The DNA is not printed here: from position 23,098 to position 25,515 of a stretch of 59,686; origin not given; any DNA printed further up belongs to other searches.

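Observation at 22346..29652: NeuB-like synthase followed by a SIS::B12-radical-SAM fusion and a second B12-radical-SAM enzyme: candidate pathway to a radical-modified ulosonic acid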

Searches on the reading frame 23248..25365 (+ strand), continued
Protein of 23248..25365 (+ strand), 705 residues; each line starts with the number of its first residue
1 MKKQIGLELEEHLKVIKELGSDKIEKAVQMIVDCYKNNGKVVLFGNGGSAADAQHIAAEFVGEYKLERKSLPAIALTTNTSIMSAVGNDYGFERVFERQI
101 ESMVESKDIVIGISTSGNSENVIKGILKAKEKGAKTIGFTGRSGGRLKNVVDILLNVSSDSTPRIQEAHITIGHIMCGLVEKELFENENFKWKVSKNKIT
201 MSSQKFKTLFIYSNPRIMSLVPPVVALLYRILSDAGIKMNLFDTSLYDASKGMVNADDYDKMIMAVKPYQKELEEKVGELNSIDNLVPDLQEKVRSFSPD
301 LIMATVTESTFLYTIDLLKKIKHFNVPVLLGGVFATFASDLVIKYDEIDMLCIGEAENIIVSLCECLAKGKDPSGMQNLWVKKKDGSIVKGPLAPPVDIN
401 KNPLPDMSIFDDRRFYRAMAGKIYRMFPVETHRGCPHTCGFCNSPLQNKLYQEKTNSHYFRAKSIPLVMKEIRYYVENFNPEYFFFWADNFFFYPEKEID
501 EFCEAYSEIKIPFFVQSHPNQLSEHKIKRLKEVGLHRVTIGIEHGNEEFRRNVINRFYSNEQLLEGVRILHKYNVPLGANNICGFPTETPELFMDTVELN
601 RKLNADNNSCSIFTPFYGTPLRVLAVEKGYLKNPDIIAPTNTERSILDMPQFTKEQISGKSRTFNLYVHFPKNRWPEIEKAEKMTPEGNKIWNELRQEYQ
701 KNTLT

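Call 38: find_encoding_contigs(protein=P0058, flank=8000, max_places=1)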
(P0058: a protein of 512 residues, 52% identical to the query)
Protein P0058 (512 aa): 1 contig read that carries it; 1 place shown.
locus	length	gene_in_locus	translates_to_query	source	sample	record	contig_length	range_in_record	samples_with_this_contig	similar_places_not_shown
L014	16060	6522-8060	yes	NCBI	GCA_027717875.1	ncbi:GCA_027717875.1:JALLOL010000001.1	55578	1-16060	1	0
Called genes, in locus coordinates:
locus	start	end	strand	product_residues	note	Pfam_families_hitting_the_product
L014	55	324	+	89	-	PF14076:DUF4258 (weak)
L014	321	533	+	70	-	PF10049:DUF2283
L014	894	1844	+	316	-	PF04321:RmlD_sub_bind, PF05368:NmrA, PF01073:3Beta_HSD, PF01370:Epimerase, PF02719:Polysacc_synt_2, PF07993:NAD_binding_4, PF13460:NAD_binding_10, PF16363:GDP_Man_Dehyd, +1 more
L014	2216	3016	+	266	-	PF02348:CTP_transf_3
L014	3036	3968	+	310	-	-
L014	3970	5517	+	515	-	PF03102:NeuB, PF07385:Lyx_isomer (faint), PF07883:Cupin_2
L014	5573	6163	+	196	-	-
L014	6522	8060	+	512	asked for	PF02310:B12-binding, PF04055:Radical_SAM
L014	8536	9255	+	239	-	PF13489:Methyltransf_23, PF07021:MetW (weak), PF13847:Methyltransf_31 (faint), PF08241:Methyltransf_11, PF08242:Methyltransf_12 (weak), PF13649:Methyltransf_25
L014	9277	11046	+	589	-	-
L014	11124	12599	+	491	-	-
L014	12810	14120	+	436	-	-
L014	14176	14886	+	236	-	PF08889:WbqC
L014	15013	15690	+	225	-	PF02585:PIG-L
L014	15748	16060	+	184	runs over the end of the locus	PF13302:Acetyltransf_3, PF00583:Acetyltransf_1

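Call 48: search_protein_representatives(protein=window:23248-25365:+)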
Query: 705 residues. Proteins with E-value up to 0.001 (for the whole library): 43642; up to 1e-10: 21910; up to 1e-30: 2563. The best 150 are listed.
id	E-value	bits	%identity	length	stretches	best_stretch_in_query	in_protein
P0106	6.6e-163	560.3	50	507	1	205-700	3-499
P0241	1.1e-138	480.3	46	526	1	204-684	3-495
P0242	1.1e-133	463.8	46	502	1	206-701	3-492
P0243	2.0e-130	453.0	44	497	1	210-703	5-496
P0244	5.9e-128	444.8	45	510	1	207-705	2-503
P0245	3.5e-125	435.7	44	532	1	208-700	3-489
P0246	5.3e-125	435.0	40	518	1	204-701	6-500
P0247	2.0e-124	433.1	41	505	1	205-701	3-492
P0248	5.3e-123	428.5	41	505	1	208-702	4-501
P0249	6.6e-120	418.2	43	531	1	207-698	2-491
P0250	8.9e-119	414.5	40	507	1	202-700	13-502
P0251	2.7e-112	393.1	38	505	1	201-699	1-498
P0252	3.1e-112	392.9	38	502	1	204-703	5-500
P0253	2.6e-109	383.2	46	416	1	294-699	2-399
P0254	1.5e-108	380.7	47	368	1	206-567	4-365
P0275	2.7e-87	310.5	36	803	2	433-701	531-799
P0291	5.9e-79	282.9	35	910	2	437-700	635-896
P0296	1.9e-77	277.9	52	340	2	1-189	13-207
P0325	1.1e-67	245.6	33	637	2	436-700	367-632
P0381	8.3e-60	219.6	61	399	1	13-186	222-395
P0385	1.8e-59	218.5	60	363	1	8-189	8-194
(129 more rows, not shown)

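Call 49: search_protein_families(library=pfam, proteins=[P0275, P0291, P0325, P0296, P0381, P0385, L014:3970-5517:+, L013:307-1512:+], max_evalue=0.001)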
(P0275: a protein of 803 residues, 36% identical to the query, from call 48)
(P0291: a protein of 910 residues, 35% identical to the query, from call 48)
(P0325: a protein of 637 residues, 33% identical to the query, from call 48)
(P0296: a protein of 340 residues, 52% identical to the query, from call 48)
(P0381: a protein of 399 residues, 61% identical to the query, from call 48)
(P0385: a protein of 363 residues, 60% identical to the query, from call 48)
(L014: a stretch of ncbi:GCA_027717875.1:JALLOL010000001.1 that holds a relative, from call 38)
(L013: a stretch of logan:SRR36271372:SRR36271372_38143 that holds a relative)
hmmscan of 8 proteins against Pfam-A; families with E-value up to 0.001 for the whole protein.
P0275 (803 aa): 5 families
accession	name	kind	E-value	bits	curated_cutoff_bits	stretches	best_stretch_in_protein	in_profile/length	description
PF04055.27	Radical_SAM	-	7.1e-18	65.8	29.5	1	535-697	9-164/166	Radical SAM superfamily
PF14890.11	Intein_splicing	-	8.8e-14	52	35.8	1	250-536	10-155/155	Intein splicing domain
PF02310.24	B12-binding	-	3.3e-09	37.1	32.1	1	21-154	14-120/121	B12 binding domain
PF07460.16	NUMOD3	-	1.8e-08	34.6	20.4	1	470-496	1-27/37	NUMOD3 motif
PF13392.12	HNH_3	-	0.00017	21.6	24.8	1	360-401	2-42/46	HNH endonuclease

P0291 (910 aa): 2 families
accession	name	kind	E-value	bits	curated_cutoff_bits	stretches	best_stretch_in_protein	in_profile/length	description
PF14528.11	LAGLIDADG_3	-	2.8e-07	31.1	22.5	1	468-534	3-68/82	LAGLIDADG-like domain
PF04055.27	Radical_SAM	-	2.4e-06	28.3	29.5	1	636-798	10-166/166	Radical SAM superfamily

P0325 (637 aa): 3 families
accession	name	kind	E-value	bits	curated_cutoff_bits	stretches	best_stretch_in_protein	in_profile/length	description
PF04055.27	Radical_SAM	-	2.8e-17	63.8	29.5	1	368-531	9-165/166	Radical SAM superfamily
PF02310.24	B12-binding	-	1.1e-09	38.6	32.1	1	75-156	40-120/121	B12 binding domain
PF14890.11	Intein_splicing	-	5.5e-09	36.5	35.8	1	240-369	10-155/155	Intein splicing domain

P0296 (340 aa): 4 families
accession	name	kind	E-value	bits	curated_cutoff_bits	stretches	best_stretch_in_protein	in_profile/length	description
PF13580.11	SIS_2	-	6.1e-43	146.6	27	2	25-156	7-138/138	SIS domain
PF01380.27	SIS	-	1.5e-06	28.5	25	1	120-162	52-94/131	SIS domain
PF08389.18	Xpo1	-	0.00031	21.3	22.7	0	2-81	65-139/147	Exportin 1-like protein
PF10740.15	DUF2529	-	0.00073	19.6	22.3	0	120-178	77-134/169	Domain of unknown function (DUF2529)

P0381 (399 aa): 6 families
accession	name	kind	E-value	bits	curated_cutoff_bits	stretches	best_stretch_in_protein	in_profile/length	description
PF13580.11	SIS_2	-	3.1e-28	98.9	27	1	220-350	8-138/138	SIS domain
PF13242.12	Hydrolase_like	-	1.4e-15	57.4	22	1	115-187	2-74/75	HAD-hyrolase-like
PF00702.32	Hydrolase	-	5e-12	47.1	26.4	1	37-154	99-191/191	haloacid dehalogenase-like hydrolase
PF01380.27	SIS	-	9.8e-10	38.8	25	1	305-369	43-107/131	SIS domain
PF13419.12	HAD_2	-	1.2e-08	35.7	23.8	1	116-159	134-177/178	Haloacid dehalogenase-like hydrolase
PF13344.12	Hydrolase_6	-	3.5e-05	24.2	27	0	36-83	14-60/101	Haloacid dehalogenase-like hydrolase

P0385 (363 aa): 4 families
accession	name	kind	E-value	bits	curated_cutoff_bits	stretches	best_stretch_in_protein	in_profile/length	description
PF13580.11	SIS_2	-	8.5e-30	104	27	1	8-145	2-138/138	SIS domain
PF08282.18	Hydrolase_3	-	8.3e-12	45.8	20.9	1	277-334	187-244/255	haloacid dehalogenase-like hydrolase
PF01380.27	SIS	-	1.4e-09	38.2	25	1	100-167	43-110/131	SIS domain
PF00702.32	Hydrolase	-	1.4e-08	35.8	26.4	1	235-313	103-191/191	haloacid dehalogenase-like hydrolase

L014:3970-5517:+ (515 aa): 5 families
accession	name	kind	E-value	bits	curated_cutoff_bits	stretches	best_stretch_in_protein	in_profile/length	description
PF03102.20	NeuB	-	2.5e-40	138.9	22.1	1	54-278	10-237/241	NeuB family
PF07883.17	Cupin_2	-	2e-12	47.1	27.2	1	425-479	7-60/70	Cupin domain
PF07385.18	Lyx_isomer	-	5.1e-06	26.3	20.8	1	410-489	111-189/222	D-lyxose isomerase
PF01050.24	MannoseP_isomer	-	8.5e-05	23.2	23.6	1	414-484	26-95/116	Mannose-6-phosphate isomerase C-terminal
PF05899.18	Cupin_3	-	0.00053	20.1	23.5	0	436-471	24-60/74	EutQ-like cupin domain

L013:307-1512:+ (401 aa): 2 families
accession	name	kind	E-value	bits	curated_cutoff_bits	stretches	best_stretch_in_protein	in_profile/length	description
PF02348.25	CTP_transf_3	-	2.7e-24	86.6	22.6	1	6-187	1-167/217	Cytidylyltransferase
PF08282.18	Hydrolase_3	-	1.1e-11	45.4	20.9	1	308-388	175-255/255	haloacid dehalogenase-like hydrolase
